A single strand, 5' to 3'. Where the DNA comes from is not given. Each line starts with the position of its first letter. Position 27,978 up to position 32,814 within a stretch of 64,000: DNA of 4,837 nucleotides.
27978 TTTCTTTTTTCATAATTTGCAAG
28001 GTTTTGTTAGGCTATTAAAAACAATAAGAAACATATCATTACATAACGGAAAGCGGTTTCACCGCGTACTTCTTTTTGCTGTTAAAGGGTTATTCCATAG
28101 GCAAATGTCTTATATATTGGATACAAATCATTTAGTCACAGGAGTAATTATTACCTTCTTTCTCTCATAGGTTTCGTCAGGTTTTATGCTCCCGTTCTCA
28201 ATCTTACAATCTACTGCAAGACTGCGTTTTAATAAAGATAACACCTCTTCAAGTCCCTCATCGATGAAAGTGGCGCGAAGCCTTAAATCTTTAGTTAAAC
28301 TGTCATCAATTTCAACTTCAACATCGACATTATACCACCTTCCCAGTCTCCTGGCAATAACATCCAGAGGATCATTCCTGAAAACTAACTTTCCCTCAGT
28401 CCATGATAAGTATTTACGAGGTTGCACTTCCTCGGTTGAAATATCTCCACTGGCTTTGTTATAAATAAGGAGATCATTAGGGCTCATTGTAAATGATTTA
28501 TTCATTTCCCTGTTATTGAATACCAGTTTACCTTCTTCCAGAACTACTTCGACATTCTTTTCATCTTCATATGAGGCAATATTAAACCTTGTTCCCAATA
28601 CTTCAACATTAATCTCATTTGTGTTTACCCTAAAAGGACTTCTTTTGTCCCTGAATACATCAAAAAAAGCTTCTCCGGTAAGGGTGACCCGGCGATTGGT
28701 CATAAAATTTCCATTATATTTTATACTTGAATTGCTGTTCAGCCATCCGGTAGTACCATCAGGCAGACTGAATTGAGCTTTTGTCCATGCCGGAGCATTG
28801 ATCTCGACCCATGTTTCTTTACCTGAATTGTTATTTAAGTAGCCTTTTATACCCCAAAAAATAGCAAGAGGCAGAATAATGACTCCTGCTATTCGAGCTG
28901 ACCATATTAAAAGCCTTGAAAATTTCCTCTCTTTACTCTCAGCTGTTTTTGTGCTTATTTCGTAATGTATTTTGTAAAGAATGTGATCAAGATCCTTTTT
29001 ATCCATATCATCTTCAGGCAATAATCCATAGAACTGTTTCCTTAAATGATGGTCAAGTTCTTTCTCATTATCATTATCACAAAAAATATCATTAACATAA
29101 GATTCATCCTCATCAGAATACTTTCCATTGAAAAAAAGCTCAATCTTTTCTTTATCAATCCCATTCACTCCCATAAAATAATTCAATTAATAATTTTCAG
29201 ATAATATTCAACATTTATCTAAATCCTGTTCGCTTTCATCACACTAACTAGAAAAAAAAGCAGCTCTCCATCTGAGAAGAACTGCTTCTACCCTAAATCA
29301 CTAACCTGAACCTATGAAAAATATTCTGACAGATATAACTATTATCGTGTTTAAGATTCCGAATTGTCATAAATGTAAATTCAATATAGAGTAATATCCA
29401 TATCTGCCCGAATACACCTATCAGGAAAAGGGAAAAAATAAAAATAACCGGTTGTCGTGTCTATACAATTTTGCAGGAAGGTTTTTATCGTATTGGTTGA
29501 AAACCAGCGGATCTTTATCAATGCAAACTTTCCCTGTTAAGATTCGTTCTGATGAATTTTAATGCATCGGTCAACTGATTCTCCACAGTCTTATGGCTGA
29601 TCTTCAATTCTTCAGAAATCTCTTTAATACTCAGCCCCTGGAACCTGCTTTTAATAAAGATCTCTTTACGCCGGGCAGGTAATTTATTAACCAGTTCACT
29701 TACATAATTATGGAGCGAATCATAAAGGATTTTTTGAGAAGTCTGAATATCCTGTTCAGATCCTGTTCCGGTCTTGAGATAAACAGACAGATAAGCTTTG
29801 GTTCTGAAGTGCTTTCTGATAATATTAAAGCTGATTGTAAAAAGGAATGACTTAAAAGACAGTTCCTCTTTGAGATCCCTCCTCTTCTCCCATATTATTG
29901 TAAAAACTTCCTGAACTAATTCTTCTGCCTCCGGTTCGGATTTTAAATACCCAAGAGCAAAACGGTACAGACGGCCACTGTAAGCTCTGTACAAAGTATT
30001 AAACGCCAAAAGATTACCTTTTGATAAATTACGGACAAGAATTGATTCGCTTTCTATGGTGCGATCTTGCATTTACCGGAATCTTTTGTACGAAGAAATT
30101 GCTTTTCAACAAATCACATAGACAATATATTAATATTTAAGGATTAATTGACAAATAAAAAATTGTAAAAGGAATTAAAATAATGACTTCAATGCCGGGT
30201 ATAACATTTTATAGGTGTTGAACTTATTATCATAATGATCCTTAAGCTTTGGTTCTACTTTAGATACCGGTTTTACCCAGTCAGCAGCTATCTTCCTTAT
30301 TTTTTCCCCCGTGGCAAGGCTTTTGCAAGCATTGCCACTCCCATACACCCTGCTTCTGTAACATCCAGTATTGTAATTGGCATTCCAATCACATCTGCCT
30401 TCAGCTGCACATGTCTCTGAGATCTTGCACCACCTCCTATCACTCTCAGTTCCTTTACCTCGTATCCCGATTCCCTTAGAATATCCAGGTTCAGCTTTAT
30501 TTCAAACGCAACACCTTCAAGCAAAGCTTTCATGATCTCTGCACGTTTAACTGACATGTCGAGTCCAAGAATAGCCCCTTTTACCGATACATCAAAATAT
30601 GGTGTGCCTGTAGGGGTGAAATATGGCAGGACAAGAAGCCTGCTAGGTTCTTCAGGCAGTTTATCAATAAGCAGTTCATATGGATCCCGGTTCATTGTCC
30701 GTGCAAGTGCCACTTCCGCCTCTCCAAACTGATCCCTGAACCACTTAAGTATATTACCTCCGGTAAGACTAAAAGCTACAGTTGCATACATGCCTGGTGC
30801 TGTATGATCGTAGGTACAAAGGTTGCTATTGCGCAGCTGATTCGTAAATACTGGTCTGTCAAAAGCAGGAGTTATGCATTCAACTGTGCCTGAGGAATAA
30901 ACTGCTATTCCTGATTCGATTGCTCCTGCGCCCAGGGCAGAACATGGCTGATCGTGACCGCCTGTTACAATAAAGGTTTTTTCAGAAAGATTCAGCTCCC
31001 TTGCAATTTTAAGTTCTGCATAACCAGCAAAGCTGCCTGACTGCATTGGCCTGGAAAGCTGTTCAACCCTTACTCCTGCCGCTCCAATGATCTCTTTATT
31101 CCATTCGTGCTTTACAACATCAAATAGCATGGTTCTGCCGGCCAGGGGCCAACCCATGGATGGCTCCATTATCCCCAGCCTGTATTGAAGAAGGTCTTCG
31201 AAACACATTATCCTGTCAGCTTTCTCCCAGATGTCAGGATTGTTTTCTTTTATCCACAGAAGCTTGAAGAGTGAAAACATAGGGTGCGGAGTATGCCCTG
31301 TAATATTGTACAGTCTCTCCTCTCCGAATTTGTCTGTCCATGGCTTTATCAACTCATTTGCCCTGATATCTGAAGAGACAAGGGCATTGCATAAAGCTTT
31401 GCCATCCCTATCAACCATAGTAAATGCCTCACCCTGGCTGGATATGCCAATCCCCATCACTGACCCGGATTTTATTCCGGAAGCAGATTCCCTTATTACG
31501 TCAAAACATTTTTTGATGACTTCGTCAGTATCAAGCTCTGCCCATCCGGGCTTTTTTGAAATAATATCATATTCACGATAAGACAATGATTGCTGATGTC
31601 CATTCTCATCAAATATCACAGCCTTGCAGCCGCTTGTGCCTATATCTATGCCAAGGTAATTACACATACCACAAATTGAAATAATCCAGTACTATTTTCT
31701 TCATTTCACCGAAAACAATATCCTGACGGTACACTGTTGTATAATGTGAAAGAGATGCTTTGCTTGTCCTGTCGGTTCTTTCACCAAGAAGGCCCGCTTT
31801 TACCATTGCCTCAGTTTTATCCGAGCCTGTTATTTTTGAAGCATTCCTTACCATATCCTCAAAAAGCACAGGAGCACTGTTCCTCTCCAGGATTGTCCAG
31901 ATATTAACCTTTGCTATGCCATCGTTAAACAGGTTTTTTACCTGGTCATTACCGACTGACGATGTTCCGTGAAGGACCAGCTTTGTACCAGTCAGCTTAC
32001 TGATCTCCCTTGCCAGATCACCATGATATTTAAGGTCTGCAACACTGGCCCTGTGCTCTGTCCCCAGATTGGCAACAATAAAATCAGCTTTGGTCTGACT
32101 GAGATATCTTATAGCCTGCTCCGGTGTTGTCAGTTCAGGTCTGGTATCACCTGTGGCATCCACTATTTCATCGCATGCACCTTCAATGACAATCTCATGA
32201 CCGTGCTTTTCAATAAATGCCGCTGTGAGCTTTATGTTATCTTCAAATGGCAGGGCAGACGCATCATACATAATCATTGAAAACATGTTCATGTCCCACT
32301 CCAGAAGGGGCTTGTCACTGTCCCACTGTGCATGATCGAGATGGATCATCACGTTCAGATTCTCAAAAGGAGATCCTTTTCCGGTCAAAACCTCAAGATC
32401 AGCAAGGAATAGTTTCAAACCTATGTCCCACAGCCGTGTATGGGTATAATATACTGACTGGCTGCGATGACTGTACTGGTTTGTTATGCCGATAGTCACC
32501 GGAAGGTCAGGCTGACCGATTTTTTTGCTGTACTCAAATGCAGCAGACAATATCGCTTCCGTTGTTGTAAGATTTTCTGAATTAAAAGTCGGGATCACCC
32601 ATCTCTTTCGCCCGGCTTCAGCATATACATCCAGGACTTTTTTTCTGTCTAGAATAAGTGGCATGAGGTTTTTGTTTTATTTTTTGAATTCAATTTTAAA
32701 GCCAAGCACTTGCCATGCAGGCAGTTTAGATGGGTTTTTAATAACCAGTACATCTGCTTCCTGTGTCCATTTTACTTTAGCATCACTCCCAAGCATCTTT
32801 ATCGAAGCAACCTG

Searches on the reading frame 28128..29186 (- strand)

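Call 7: search_protein_families(library=pfam, proteins=[window:28128-29186:-], max_evalue=0.001)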
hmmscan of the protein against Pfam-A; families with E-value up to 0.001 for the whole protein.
window:28128-29186:- (352 aa): 2 families
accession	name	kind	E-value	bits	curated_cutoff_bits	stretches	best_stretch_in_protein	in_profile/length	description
PF16344.10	FecR_C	-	2.8e-16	59.8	24.4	1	266-334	1-68/70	FecR, C-terminal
PF04773.18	FecR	-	4e-16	59.7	24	1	135-220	9-95/97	FecR protein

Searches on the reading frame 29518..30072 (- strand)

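Call 7: search_protein_families(library=pfam, proteins=[window:29518-30072:-], max_evalue=0.001)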
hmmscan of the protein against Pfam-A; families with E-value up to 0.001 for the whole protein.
window:29518-30072:- (184 aa): 5 families
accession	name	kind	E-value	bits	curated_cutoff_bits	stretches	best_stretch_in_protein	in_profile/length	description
PF08281.18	Sigma70_r4_2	-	2.9e-14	52.9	25.7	1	123-173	3-53/54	Sigma-70, region 4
PF04542.20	Sigma70_r2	-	5.2e-13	49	24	1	27-92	1-68/71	Sigma-70 region 2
PF07638.17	Sigma70_ECF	-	5e-09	36.8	21.1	1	12-181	7-182/185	ECF sigma factor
PF04545.22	Sigma70_r4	-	5.1e-07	29.6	24.1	1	129-175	3-49/50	Sigma-70, region 4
PF00196.25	GerE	-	6.9e-05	22.8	23.5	1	144-168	15-39/57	Bacterial regulatory proteins, luxR family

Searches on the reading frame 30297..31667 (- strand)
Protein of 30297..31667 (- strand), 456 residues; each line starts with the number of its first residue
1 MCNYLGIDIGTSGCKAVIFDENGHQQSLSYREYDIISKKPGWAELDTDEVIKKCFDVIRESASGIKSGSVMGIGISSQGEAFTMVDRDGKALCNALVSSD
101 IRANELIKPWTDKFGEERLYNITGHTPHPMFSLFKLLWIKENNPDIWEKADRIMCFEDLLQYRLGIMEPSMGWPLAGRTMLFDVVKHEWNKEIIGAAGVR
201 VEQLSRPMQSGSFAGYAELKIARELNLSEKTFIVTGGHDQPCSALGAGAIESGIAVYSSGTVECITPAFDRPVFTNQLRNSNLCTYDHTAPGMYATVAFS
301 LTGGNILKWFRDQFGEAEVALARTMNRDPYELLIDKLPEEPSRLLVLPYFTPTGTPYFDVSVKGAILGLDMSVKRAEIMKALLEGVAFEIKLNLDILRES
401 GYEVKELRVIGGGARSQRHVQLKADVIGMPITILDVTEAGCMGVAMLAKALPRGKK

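Call 6: search_protein_families(library=pfam, proteins=[window:30297-31667:-], max_evalue=0.01)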
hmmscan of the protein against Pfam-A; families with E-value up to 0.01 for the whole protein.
window:30297-31667:- (456 aa): 3 families
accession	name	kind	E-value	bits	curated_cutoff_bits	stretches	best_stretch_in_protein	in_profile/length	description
PF00370.27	FGGY_N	-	1.6e-53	182.2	28.8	1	4-246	2-245/245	FGGY family of carbohydrate kinases, N-terminal domain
PF02782.22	FGGY_C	-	1.1e-30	107.3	27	1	256-448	2-194/198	FGGY family of carbohydrate kinases, C-terminal domain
PF01869.26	BcrAD_BadFG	-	0.00024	21.1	31.5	1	5-84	1-83/271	BadF/BadG/BcrA/BcrD ATPase family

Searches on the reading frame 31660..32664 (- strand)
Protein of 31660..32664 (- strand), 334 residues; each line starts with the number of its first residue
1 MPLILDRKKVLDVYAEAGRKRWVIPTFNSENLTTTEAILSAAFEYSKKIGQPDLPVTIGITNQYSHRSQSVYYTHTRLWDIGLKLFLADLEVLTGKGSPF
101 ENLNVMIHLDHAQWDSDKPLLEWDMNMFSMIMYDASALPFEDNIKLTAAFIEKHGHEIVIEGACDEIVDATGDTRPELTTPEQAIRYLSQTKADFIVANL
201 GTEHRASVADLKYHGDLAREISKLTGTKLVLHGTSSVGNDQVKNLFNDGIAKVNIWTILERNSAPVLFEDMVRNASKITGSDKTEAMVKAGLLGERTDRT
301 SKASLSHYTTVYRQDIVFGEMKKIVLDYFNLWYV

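Call 6: search_protein_families(library=pfam, proteins=[window:31660-32664:-], max_evalue=0.01)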
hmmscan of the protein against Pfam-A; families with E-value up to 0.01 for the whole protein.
window:31660-32664:- (334 aa): 1 family
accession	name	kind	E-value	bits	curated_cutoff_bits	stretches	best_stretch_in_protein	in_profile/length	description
PF01116.26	F_bP_aldolase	-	1.6e-34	120.1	25.5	1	10-267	3-241/277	Fructose-bisphosphate aldolase class-II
